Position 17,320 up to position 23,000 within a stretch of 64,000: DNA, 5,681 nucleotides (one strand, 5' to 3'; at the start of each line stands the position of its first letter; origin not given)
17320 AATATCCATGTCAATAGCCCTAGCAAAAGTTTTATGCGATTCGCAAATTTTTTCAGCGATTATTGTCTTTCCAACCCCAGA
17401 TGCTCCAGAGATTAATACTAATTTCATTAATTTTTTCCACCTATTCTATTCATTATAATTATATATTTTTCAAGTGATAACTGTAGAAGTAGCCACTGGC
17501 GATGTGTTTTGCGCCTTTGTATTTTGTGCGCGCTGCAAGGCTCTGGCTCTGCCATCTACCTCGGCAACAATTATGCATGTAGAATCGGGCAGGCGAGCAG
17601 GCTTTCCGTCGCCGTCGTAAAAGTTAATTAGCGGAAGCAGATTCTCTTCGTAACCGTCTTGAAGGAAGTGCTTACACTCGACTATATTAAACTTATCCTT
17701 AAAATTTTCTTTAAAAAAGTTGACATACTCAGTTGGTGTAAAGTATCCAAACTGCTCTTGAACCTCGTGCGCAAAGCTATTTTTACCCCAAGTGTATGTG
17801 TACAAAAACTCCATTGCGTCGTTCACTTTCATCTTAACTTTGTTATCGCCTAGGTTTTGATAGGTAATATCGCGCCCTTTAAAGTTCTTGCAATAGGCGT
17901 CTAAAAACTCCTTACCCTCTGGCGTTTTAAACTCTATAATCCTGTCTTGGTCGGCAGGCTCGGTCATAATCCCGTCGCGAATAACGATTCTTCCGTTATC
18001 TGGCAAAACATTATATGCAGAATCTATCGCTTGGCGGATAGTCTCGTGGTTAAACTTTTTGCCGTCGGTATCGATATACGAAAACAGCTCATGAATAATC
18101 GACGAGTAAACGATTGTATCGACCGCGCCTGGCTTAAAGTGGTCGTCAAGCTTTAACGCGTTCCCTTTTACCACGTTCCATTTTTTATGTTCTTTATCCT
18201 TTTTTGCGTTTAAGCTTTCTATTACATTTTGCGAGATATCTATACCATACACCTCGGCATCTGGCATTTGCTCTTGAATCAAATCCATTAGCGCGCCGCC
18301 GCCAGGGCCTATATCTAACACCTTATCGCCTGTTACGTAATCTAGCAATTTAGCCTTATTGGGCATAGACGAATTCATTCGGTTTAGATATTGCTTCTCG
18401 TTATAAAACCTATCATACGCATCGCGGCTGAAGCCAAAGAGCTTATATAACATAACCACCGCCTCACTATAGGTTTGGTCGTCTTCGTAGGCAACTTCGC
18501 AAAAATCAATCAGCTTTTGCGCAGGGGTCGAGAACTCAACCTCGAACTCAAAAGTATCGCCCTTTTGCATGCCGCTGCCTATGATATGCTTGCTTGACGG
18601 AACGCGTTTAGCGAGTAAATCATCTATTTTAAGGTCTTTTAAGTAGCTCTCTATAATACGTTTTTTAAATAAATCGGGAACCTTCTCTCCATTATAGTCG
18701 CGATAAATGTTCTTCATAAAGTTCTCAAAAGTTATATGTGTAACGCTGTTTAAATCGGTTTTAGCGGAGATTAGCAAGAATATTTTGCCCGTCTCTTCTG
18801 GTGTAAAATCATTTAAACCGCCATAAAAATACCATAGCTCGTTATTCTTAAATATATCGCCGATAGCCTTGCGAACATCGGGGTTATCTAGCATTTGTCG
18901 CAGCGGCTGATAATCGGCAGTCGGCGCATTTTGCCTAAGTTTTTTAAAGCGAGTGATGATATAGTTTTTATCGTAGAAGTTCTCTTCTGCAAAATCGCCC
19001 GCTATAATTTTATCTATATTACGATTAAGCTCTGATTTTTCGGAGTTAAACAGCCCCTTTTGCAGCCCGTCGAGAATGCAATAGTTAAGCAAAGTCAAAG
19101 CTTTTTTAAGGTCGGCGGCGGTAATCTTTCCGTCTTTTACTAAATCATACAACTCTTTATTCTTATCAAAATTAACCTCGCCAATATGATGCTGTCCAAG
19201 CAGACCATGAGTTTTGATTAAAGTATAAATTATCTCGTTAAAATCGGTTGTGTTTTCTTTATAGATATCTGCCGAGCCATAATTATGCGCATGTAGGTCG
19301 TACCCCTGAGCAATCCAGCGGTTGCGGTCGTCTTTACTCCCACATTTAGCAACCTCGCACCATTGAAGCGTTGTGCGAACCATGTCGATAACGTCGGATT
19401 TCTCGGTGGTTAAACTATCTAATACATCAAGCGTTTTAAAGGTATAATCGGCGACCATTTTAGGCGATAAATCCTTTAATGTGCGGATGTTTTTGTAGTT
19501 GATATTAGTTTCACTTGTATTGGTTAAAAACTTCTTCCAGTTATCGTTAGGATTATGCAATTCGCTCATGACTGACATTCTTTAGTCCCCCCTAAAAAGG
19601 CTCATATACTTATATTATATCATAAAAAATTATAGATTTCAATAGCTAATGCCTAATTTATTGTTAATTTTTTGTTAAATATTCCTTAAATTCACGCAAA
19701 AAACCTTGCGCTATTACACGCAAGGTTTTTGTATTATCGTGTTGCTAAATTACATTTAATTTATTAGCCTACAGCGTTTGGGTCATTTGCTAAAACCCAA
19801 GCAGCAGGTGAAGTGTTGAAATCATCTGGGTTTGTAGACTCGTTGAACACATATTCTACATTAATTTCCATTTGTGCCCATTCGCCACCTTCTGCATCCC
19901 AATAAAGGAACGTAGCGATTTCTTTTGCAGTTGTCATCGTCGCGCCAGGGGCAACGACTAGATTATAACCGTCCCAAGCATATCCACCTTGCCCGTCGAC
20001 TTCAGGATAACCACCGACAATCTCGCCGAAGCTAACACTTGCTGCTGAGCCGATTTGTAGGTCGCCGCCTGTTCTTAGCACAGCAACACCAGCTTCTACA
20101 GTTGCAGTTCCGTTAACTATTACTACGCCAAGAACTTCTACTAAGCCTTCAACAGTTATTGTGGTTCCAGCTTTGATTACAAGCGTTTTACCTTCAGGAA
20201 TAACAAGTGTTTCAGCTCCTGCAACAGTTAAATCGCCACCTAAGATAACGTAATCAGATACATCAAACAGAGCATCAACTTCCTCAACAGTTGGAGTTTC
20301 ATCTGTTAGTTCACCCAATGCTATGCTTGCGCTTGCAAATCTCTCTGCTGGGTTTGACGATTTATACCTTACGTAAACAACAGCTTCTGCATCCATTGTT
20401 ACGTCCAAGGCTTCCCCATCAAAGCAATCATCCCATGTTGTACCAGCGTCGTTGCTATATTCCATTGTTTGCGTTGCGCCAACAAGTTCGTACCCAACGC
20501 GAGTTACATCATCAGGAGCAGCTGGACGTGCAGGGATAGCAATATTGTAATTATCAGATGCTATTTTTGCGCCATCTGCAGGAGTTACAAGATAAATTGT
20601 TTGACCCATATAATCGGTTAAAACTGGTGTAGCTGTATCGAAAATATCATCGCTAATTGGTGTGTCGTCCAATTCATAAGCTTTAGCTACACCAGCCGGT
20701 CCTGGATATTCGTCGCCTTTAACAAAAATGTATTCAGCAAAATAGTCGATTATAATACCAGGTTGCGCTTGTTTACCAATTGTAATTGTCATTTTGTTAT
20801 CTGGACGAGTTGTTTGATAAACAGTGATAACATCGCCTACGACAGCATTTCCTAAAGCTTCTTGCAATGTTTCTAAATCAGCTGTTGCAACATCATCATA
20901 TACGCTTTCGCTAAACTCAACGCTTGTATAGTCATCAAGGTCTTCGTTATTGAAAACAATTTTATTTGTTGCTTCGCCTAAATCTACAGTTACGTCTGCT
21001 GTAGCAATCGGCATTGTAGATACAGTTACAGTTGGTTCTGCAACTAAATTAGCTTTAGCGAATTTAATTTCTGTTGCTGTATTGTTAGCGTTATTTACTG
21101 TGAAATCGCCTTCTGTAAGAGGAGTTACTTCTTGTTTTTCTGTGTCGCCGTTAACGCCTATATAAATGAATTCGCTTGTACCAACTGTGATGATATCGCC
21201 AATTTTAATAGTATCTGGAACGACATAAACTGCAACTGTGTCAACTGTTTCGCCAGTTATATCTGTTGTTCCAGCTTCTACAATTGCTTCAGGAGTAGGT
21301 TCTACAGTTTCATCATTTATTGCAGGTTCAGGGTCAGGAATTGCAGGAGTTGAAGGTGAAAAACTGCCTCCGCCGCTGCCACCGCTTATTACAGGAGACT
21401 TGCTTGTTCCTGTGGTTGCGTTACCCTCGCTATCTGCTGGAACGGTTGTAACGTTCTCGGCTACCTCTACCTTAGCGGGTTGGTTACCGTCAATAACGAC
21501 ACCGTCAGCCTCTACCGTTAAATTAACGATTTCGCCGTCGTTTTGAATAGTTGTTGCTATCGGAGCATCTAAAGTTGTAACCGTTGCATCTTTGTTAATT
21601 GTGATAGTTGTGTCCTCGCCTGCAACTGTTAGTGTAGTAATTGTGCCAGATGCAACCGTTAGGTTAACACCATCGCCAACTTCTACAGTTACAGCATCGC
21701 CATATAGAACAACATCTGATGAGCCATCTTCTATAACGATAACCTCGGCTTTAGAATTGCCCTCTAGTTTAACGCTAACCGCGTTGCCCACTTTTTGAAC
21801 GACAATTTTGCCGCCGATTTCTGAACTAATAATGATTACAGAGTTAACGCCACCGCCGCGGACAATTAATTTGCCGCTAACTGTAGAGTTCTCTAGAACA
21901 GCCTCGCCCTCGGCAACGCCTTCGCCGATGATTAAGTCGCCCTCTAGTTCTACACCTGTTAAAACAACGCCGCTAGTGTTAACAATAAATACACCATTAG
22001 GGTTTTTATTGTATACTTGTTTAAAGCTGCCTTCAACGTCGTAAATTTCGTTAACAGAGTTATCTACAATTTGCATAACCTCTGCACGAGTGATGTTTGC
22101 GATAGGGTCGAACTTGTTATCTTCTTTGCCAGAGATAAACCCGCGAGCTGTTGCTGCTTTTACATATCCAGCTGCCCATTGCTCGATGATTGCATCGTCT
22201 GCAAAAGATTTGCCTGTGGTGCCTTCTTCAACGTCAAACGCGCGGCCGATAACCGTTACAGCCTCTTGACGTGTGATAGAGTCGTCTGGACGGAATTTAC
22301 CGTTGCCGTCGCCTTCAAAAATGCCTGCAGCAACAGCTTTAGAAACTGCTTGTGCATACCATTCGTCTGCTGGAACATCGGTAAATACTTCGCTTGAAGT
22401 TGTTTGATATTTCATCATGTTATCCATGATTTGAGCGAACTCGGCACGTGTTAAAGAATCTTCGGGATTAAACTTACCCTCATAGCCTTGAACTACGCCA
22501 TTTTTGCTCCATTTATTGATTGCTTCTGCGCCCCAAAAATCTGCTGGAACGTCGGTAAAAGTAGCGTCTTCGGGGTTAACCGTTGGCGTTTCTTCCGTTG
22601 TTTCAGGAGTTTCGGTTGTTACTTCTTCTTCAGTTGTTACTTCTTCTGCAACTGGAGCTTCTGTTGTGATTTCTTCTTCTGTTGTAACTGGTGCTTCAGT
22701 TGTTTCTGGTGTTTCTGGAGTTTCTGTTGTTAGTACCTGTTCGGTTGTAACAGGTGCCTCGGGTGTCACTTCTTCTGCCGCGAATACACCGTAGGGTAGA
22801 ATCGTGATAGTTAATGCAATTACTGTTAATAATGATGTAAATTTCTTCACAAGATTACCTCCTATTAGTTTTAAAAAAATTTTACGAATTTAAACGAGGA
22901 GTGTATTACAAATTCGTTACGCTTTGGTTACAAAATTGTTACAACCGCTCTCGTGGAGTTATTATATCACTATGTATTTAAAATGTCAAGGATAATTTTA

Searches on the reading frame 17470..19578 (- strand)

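Call 31: search_protein_families(library=pfam, proteins=[window:17470-19578:-], max_evalue=0.00001)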
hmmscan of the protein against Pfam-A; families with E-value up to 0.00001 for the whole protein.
window:17470-19578:- (702 aa): 5 families
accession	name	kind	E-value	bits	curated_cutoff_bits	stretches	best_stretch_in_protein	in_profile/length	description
PF08242.18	Methyltransf_12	-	2.6e-12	47.8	30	1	421-531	1-98/98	Methyltransferase domain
PF13847.12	Methyltransf_31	-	1.5e-10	41.3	27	1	417-536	4-112/145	Methyltransferase domain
PF13649.12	Methyltransf_25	-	2.8e-10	41.2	27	1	420-496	1-75/97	Methyltransferase domain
PF08241.18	Methyltransf_11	-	2.8e-10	41.1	21.2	1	421-533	1-95/95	Methyltransferase domain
PF13489.12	Methyltransf_23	-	5.2e-06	26.7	27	0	415-535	21-118/164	Methyltransferase domain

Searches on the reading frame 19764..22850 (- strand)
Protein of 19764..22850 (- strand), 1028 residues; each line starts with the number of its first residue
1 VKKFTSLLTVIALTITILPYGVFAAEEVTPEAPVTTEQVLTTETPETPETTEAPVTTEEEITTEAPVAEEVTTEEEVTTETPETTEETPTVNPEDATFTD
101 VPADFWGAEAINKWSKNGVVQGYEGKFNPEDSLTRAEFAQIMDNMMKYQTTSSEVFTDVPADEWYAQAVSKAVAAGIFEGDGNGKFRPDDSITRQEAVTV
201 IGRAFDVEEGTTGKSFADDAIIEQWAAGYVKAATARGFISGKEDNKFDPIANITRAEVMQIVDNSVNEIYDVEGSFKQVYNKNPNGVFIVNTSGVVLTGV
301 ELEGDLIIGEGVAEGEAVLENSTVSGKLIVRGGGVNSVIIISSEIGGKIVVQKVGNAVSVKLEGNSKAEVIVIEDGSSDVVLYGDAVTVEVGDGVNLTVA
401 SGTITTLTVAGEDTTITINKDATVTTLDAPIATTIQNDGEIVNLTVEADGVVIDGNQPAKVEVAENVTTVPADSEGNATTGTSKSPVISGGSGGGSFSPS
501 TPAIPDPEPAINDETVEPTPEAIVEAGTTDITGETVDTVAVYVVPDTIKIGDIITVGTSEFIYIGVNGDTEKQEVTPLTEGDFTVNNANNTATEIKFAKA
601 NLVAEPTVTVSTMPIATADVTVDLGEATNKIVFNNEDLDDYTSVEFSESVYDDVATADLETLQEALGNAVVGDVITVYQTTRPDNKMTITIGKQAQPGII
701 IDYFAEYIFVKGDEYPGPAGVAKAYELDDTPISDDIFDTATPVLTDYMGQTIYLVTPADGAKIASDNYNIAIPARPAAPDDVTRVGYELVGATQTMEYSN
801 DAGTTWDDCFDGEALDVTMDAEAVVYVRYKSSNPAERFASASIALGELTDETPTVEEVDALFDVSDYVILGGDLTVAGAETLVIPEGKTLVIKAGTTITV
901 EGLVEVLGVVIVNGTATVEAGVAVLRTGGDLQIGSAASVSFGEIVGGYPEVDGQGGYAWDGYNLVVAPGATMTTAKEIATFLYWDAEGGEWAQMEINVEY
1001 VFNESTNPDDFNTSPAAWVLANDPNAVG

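Call 33: search_protein_families(library=pfam, proteins=[window:19764-22850:-], max_evalue=0.00001)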
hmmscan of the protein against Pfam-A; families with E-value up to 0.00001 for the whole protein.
window:19764-22850:- (1028 aa): 1 family
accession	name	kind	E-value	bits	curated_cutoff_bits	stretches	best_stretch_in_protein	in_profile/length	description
PF00395.25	SLH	-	9e-36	122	20.8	3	156-197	2-43/44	S-layer homology domain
